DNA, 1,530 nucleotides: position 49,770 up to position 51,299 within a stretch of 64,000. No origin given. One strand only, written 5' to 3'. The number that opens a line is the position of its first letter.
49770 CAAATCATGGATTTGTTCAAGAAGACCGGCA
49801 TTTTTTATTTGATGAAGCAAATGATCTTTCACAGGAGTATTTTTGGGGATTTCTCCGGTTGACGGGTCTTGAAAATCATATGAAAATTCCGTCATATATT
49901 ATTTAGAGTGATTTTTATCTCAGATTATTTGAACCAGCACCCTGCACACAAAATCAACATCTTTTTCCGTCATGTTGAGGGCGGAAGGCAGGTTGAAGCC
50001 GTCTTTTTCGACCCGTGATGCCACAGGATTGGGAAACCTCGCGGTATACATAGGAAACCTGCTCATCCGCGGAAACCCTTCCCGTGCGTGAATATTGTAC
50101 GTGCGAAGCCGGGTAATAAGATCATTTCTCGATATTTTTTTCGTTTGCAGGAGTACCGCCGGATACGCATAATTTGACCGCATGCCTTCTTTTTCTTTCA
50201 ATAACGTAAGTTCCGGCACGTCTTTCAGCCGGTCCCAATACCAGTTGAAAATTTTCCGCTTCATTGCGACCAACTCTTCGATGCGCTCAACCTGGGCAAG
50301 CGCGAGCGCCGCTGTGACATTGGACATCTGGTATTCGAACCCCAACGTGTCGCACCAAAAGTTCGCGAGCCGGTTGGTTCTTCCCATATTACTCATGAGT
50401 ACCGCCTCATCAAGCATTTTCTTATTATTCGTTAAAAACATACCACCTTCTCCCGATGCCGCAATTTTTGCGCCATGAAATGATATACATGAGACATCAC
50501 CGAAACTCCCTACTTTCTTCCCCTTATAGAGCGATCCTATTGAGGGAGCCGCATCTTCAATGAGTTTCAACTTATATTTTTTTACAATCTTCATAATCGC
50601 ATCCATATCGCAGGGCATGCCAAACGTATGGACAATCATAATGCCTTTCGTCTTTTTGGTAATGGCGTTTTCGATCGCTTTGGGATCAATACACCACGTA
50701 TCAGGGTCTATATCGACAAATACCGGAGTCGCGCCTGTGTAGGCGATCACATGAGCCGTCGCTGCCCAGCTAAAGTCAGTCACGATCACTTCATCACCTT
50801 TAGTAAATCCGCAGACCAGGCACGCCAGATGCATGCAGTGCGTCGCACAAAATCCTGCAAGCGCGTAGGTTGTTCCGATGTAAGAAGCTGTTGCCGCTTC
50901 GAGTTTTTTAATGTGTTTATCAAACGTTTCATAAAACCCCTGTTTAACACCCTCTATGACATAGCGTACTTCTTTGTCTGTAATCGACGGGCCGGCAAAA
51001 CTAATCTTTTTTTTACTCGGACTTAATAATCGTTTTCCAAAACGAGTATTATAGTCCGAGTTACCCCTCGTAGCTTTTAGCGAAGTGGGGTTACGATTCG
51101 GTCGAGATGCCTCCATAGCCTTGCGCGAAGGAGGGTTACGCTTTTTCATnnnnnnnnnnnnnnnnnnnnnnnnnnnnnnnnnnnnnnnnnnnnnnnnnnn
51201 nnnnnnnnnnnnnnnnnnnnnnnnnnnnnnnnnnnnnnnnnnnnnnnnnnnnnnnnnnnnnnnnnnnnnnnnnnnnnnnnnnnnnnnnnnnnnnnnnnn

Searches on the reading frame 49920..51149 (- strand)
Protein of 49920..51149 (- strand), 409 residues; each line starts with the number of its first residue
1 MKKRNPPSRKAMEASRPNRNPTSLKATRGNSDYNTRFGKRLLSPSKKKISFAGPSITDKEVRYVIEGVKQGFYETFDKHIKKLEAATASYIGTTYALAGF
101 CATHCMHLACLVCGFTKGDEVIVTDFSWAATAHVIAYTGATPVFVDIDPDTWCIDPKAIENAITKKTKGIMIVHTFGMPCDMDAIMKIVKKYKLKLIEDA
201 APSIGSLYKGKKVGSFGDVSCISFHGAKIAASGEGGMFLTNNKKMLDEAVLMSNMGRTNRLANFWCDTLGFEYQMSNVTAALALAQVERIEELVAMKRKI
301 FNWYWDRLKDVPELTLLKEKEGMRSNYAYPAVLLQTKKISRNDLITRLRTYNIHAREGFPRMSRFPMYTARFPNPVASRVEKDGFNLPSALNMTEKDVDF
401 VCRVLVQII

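Call 3: search_protein_families(library=pfam, proteins=[window:49920-51149:-])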
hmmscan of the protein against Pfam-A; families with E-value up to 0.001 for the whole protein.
window:49920-51149:- (409 aa): 4 families
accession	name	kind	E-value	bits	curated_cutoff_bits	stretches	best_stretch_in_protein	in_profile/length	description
PF01041.23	DegT_DnrJ_EryC1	-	3.6e-100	336.1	19.8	1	55-404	2-358/360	DegT/DnrJ/EryC1/StrS aminotransferase family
PF00155.27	Aminotran_1_2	-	8e-10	38.9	19.7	1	67-175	30-155/361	Aminotransferase class I and II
PF00266.25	Aminotran_5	-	3.1e-06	26.8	21.5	1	102-358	70-338/371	Aminotransferase class-V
PF01053.26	Cys_Met_Meta_PP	-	0.00071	18.7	27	1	74-212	55-186/381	Cys/Met metabolism PLP-dependent enzyme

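Call 4: search_protein_families(library=ncbifam, proteins=[window:49920-51149:-])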
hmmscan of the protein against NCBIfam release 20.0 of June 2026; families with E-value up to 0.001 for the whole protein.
window:49920-51149:- (409 aa): 25 families
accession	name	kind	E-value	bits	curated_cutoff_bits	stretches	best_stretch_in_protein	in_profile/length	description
TIGR04181.1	NHT_00031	hypoth_equivalog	2e-86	290.1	420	1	51-390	3-359/359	LegC family aminotransferase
TIGR03588.1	PseC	equivalog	2.7e-71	240.5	423.5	1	49-408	2-379/380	UDP-4-amino-4,6-dideoxy-N-acetyl-beta-L-altrosamine transaminase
NF008687.0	PRK11706.1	equivalog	1.3e-64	218.3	375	1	48-407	1-372/375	dTDP-4-amino-4,6-dideoxygalactose transaminase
NF008658.2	PRK11658.1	equivalog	2.2e-59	201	631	1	48-408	4-376/379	UDP-4-amino-4-deoxy-L-arabinose aminotransferase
TIGR04427.1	PLP_DesI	equivalog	1.4e-54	185.8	650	1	81-405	55-379/390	dTDP-4-dehydro-6-deoxyglucose aminotransferase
TIGR02379.1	ECA_wecE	subfamily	1e-53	182.5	434.85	1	49-354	2-316/376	dTDP-4-amino-4,6-dideoxy-D-glucose transaminase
NF011936.0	PRK15407.1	equivalog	8e-49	166.5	423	2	36-255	24-250/440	lipopolysaccharide biosynthesis protein RfbH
NF004975.0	PRK06348.1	equivalog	2.9e-08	33.1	549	1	97-174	93-170/384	pyridoxal phosphate-dependent aminotransferase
NF006488.0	PRK08912.1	equivalog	1.1e-07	31.1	498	1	109-174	102-167/387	aminotransferase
NF005816.0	PRK07682.1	equivalog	4.9e-07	28.7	620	1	102-199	99-202/390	aminotransferase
NF005817.0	PRK07683.1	equivalog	5.8e-07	28.5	575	1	101-174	97-169/387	aminotransferase A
NF006569.0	PRK09082.1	subfamily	6.1e-07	28.9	420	1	102-194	100-197/386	methionine aminotransferase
NF041364.1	GntC_guanitoxin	equivalog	1.6e-06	27.3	415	1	110-174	76-142/356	guanitoxin biosynthesis PLP-dependent (S)-gamma-hydroxy-L-arginine cyclodehydratase GntC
NF004770.0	PRK06108.1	subfamily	3.4e-06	26.1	422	1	77-172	72-176/396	pyridoxal phosphate-dependent aminotransferase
NF009079.0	PRK12414.1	subfamily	4.4e-05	22.7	481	1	116-175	112-170/384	methionine aminotransferase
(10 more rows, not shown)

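Call 42: search_solved_structures(query=window:49920-51149:-, max_evalue=1e-20, show_alignments=1)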
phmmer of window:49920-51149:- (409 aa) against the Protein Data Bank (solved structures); distinct sequences matched with E-value up to 1e-20: 53.
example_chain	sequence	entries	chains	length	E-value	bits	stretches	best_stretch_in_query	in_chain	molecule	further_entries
7b0m_AAA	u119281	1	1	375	1.3e-72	248.2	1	53-408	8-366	Sugar aminotransferase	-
3dr7_A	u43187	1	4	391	5.9e-67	229.5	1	47-408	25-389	Putative perosamine synthetase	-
3bn1_A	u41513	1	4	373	6.9e-67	229.3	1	48-408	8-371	Perosamine synthetase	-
3dr4_A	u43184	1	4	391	4e-66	226.8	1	47-408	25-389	Putative perosamine synthetase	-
4lc3_A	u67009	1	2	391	2.7e-49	171.4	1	49-405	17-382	Putative UDP-4-amino-4-deoxy-l-arabinose--oxoglutarate aminotransferase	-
7b0d_A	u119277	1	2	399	2.9e-46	161.4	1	61-365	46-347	Glutamine--scyllo-inositol transaminase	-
3frk_A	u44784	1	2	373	4.7e-46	160.7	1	58-401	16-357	QdtB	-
1mdo_A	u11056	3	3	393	1.7e-45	158.9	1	50-408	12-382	ArnB aminotransferase | UDP-4-amino-4-deoxy-L-arabinose--oxoglutarate aminotransferase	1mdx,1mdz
1o61_A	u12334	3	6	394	3.1e-45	158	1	53-338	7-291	aminotransferase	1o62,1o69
4oca_A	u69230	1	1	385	9.5e-45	156.4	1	50-408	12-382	UDP-4-amino-4-deoxy-L-arabinose--oxoglutarate aminotransferase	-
4ztc_A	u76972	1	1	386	1.5e-44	155.8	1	53-344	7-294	Aminotransferase homolog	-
8sng_A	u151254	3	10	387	2.1e-42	148.7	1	49-405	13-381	UDP-4-amino-4-deoxy-L-arabinose--oxoglutarate aminotransferase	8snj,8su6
5k8b_A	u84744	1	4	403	1.4e-41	146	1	101-320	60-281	8-amino-3,8-dideoxy-alpha-D-manno-octulosonate transaminase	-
8vr3_A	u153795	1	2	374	2.1e-41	145.4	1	50-369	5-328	DegT/DnrJ/EryC1/StrS aminotransferase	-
8vr5_A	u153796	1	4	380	2.6e-41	145.1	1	51-369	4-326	DegT/DnrJ/EryC1/StrS aminotransferase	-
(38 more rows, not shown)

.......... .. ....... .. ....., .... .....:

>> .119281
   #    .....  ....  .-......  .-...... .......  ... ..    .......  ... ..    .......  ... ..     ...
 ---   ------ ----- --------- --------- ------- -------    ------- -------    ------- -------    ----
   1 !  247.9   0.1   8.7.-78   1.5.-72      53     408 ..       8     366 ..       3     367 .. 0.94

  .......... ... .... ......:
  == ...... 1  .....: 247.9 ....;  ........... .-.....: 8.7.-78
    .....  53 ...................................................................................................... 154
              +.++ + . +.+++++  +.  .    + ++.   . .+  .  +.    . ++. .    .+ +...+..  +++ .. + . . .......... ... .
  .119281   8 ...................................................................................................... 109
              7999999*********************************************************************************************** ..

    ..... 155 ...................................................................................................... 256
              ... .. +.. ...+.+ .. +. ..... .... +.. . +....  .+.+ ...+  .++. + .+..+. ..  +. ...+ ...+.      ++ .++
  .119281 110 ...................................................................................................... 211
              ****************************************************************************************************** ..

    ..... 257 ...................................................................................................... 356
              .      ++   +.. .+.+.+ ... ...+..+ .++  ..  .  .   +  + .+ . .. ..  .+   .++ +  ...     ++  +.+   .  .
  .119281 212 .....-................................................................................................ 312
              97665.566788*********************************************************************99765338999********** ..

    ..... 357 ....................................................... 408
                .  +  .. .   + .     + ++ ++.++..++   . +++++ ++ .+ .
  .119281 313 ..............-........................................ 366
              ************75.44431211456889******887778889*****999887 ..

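Call 50: find_related_loci(query=A2, collection=metagenome_contigs, flank=9000)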
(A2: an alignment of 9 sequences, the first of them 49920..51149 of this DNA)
Query A2 (409 aa) in metagenome_contigs; peptide patterns used: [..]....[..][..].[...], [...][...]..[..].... (x = any residue, [..] = any of these).
466 stretches matched a pattern; 272 encode a relative of the query (tblastn E <= 1e-3); the best 80 are kept; 80 distinct loci.
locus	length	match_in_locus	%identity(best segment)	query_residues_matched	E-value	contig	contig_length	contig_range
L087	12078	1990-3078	78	47-409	0e+0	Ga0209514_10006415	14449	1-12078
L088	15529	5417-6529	77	39-409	0e+0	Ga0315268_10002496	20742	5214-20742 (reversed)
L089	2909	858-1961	74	42-409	0e+0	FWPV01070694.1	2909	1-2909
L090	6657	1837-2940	76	42-409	0e+0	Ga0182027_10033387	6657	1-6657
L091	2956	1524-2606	77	42-402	0e+0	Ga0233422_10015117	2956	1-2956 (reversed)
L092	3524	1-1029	77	67-409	0e+0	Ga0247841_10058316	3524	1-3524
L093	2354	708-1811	71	42-409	0e+0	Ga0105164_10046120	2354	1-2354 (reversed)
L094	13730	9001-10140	70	32-409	0e+0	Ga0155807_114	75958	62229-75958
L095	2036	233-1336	71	42-409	0e+0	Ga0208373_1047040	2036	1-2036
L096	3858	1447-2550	71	42-409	0e+0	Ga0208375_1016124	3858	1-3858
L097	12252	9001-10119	71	39-409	0e+0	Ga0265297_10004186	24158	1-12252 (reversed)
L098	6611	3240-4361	70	36-409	0e+0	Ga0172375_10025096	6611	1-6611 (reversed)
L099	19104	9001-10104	73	42-409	0e+0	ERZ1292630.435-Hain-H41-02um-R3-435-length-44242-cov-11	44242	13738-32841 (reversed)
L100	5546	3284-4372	71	47-409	0e+0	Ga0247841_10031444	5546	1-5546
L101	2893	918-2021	68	42-409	0e+0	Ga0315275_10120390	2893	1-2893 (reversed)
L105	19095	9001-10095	61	46-409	6e-155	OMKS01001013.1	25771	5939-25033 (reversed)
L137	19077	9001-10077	59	45-402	6e-145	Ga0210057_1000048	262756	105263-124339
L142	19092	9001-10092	58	47-409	2e-144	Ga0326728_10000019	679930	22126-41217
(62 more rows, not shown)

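Call 65: search_protein_families(library=pfam, proteins=[L142:5072-5995:-, L142:5985-6929:-, L137:4311-5222:-, L137:5226-6146:-, L137:6140-7429:-, L099:14612-15550:-, L099:15541-16368:-, L105:7344-8924:+, L105:6366-7340:+, L142:4330-4998:+], max_evalue=0.001)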
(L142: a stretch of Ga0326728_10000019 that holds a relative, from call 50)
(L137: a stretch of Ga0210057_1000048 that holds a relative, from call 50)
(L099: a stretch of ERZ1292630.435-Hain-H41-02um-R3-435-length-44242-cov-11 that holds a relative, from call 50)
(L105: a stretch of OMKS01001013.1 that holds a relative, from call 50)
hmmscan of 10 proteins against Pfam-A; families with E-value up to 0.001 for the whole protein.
L142:5072-5995:- (308 aa): 3 families
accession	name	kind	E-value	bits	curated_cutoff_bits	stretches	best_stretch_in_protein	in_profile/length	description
PF02779.29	Transket_pyr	-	1.2e-32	113.3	27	1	2-159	5-169/174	Transketolase, pyrimidine binding domain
PF02780.25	Transketolase_C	-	6.4e-25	87.9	25.9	1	175-282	1-109/124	Transketolase, C-terminal domain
PF22613.1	Transketolase_C_1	-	3.2e-07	31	27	1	183-225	11-53/113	Transketolase-like TK C-terminal domain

L142:5985-6929:- (315 aa): 3 families
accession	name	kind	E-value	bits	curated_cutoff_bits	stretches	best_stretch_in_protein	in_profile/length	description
PF00456.26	Transketolase_N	-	7e-39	134.2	22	1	54-312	8-278/334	Transketolase, thiamine diphosphate binding domain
PF13292.11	DXP_synthase_N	-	3.1e-05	23.8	21.2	0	52-220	22-174/274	1-deoxy-D-xylulose-5-phosphate synthase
PF09364.15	XFP_N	-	0.00018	20.9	23.7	1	137-261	121-245/364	XFP N-terminal domain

L137:4311-5222:- (304 aa): 1 family
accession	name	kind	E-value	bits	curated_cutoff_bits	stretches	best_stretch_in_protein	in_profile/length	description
PF00892.27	EamA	-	1.5e-16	61.4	28.2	2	17-157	4-133/135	EamA-like transporter family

L137:5226-6146:- (307 aa): 3 families
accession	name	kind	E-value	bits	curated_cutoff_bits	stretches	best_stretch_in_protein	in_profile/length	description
PF02779.29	Transket_pyr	-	2.5e-32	112.4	27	1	3-161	5-170/174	Transketolase, pyrimidine binding domain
PF02780.25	Transketolase_C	-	5.4e-21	75.2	25.9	1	180-282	4-108/124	Transketolase, C-terminal domain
PF22613.1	Transketolase_C_1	-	0.00044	20.9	27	1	186-226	12-52/113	Transketolase-like TK C-terminal domain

L137:6140-7429:- (430 aa): 5 families
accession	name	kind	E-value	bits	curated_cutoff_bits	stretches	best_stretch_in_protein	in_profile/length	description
PF00456.26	Transketolase_N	-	5.6e-36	124.6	22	1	175-419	6-265/334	Transketolase, thiamine diphosphate binding domain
PF13292.11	DXP_synthase_N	-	1.5e-09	37.9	21.2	1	166-345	13-182/274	1-deoxy-D-xylulose-5-phosphate synthase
PF09364.15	XFP_N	-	3.6e-05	23.2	23.7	1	237-372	99-236/364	XFP N-terminal domain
PF02775.26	TPP_enzyme_C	-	5.2e-05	23.5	21.9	1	277-309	25-57/151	Thiamine pyrophosphate enzyme, C-terminal TPP binding domain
PF00676.26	E1_dh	-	0.00018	21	22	1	243-370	60-194/300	Dehydrogenase E1 component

L099:14612-15550:- (313 aa): 2 families
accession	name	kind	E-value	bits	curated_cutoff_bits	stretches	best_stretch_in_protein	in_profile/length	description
PF02779.29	Transket_pyr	-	7.3e-25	88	27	1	4-160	3-166/174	Transketolase, pyrimidine binding domain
PF02780.25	Transketolase_C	-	2.2e-18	66.8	25.9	1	179-265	1-86/124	Transketolase, C-terminal domain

L099:15541-16368:- (276 aa): 2 families
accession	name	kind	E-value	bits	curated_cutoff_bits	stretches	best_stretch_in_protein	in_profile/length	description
PF00456.26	Transketolase_N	-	2.6e-39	135.6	22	1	15-266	5-267/334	Transketolase, thiamine diphosphate binding domain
PF13292.11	DXP_synthase_N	-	1.3e-08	34.9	21.2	0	119-182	110-172/274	1-deoxy-D-xylulose-5-phosphate synthase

L105:7344-8924:+ (527 aa): 3 families
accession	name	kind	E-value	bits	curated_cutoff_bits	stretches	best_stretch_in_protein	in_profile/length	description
PF04055.27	Radical_SAM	-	7.9e-11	42.8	29.5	1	30-169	3-138/166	Radical SAM superfamily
PF13186.11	SPASM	-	3.3e-09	37.3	21.5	1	290-343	8-66/67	Iron-sulfur cluster-binding domain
PF08484.17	Methyltransf_14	-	0.00075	19.8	23.5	0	422-523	53-156/160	C-methyltransferase C-terminal domain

L105:6366-7340:+ (325 aa): 2 families
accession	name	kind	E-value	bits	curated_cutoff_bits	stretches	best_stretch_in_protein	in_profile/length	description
PF00224.27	PK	-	1.2e-51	176.2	30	1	4-308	5-328/328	Pyruvate kinase, barrel domain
PF03328.21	HpcH_HpaI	-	0.00014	21.6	25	1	163-249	79-172/221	HpcH/HpaI aldolase/citrate lyase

L142:4330-4998:+ (223 aa): 1 family
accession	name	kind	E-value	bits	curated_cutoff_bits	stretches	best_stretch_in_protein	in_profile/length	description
PF00923.25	TAL_FSA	-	1.5e-57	195.5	27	1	12-211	1-242/285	Transaldolase/Fructose-6-phosphate aldolase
